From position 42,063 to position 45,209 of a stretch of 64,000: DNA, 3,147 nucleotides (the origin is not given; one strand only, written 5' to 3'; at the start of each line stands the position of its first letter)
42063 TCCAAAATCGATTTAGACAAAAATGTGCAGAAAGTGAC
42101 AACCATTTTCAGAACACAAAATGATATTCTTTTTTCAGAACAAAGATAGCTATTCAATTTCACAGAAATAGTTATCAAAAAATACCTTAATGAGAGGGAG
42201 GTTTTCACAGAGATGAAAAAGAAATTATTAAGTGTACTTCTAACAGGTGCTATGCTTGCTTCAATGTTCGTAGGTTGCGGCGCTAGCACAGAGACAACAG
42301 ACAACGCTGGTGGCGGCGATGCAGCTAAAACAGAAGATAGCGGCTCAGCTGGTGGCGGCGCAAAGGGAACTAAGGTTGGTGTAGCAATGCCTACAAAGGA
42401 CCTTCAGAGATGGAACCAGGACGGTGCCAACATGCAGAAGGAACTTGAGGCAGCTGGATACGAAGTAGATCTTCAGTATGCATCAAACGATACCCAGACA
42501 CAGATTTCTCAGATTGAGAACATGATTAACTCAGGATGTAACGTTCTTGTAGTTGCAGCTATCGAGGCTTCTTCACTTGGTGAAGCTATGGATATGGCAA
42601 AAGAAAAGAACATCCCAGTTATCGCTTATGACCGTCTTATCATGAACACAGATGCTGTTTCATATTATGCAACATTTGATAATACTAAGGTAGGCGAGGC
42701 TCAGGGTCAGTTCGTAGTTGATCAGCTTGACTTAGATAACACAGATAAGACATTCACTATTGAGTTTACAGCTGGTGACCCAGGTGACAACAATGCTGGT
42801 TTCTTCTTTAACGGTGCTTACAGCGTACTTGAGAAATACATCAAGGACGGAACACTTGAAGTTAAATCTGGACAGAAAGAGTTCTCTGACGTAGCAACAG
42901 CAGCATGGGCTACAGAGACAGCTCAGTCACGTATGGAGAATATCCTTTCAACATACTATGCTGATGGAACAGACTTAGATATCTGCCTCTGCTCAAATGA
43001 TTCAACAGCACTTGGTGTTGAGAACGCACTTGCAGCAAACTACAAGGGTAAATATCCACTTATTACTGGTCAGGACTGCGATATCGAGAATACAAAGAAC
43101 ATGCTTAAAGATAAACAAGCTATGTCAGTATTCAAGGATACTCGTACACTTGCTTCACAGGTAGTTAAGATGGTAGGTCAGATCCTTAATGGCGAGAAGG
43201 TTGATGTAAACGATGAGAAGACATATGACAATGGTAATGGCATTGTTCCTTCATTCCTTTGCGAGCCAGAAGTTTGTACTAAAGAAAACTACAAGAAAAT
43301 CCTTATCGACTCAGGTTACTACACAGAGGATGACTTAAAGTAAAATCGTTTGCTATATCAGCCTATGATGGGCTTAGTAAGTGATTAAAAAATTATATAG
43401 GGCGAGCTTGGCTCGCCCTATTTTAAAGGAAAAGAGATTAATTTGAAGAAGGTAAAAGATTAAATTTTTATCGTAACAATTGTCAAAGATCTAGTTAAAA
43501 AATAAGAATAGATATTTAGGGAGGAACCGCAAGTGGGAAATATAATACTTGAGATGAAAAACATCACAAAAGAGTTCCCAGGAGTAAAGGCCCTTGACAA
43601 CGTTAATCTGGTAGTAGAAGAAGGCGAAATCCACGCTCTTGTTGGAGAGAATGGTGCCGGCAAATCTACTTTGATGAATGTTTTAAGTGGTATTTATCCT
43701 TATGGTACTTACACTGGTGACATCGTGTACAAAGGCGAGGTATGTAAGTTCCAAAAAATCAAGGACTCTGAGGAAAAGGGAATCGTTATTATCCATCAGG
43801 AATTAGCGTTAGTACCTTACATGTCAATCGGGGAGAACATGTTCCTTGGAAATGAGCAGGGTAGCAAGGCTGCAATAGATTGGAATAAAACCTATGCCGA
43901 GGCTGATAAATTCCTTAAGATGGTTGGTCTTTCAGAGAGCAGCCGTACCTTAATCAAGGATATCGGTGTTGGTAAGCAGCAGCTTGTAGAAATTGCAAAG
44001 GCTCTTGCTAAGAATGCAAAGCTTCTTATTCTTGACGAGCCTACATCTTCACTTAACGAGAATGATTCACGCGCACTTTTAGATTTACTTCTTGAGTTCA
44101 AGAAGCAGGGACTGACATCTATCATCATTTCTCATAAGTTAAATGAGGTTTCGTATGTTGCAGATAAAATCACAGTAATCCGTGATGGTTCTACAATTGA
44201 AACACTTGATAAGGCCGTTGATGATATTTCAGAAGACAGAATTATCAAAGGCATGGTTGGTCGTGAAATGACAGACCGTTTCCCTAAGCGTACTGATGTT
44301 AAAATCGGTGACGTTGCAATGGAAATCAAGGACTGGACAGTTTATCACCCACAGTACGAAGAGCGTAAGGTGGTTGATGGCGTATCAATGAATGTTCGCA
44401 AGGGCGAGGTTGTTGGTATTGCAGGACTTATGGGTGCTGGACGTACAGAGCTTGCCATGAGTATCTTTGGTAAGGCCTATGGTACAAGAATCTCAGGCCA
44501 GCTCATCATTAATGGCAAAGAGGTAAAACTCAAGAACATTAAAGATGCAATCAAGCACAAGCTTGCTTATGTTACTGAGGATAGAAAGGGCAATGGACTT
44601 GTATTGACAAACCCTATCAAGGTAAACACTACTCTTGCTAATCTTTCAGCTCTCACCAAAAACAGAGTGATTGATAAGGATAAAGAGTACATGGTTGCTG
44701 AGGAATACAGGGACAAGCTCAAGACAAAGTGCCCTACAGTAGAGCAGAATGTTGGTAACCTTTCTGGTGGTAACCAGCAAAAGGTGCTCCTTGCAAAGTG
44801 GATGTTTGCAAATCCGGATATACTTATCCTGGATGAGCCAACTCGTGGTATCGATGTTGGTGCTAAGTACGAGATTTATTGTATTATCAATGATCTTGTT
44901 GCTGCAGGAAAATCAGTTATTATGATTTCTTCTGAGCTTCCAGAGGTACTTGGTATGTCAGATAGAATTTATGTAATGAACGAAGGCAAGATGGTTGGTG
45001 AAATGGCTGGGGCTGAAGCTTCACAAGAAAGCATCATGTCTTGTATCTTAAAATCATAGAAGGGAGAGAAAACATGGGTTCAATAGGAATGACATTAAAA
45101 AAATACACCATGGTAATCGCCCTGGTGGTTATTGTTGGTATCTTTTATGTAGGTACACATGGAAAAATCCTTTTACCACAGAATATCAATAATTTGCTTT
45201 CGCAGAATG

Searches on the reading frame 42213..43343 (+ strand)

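Call 87: search_protein_families(library=pfam, proteins=[window:42213-43343:+], max_evalue=0.00001)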
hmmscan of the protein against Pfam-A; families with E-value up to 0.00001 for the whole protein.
window:42213-43343:+ (376 aa): 2 families
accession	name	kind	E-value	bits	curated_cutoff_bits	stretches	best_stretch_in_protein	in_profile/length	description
PF13407.12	Peripla_BP_4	-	2.6e-56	191.5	35.1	1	55-329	1-258/258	Periplasmic binding protein domain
PF00532.27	Peripla_BP_1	-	2.5e-09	37.4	22.2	1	55-167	4-114/281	Periplasmic binding proteins and sugar binding domain of LacI family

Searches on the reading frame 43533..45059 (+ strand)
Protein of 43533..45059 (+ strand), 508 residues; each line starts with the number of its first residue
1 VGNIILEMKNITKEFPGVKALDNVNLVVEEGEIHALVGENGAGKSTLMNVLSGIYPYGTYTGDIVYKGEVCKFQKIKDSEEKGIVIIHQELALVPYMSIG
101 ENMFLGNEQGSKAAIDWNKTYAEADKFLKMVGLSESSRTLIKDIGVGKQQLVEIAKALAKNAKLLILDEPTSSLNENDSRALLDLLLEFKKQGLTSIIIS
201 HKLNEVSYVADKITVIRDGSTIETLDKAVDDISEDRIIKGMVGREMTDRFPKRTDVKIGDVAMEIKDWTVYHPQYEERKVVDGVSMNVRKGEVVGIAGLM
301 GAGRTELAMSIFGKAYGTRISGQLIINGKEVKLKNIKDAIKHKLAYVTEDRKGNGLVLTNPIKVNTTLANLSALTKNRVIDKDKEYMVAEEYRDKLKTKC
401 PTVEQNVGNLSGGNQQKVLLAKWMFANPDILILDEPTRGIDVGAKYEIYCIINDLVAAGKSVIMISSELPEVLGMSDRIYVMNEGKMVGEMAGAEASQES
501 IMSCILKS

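Call 87: search_protein_families(library=pfam, proteins=[window:43533-45059:+], max_evalue=0.00001)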
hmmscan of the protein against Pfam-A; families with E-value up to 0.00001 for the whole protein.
window:43533-45059:+ (508 aa): 2 families
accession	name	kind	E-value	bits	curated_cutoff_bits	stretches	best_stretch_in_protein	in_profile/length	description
PF00005.33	ABC_tran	-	2.1e-52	177.8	25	2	21-172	1-137/137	ABC transporter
PF13304.12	AAA_21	-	4.4e-10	40.5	27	0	33-53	1-21/304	AAA domain, putative AbiEii toxin, Type IV TA system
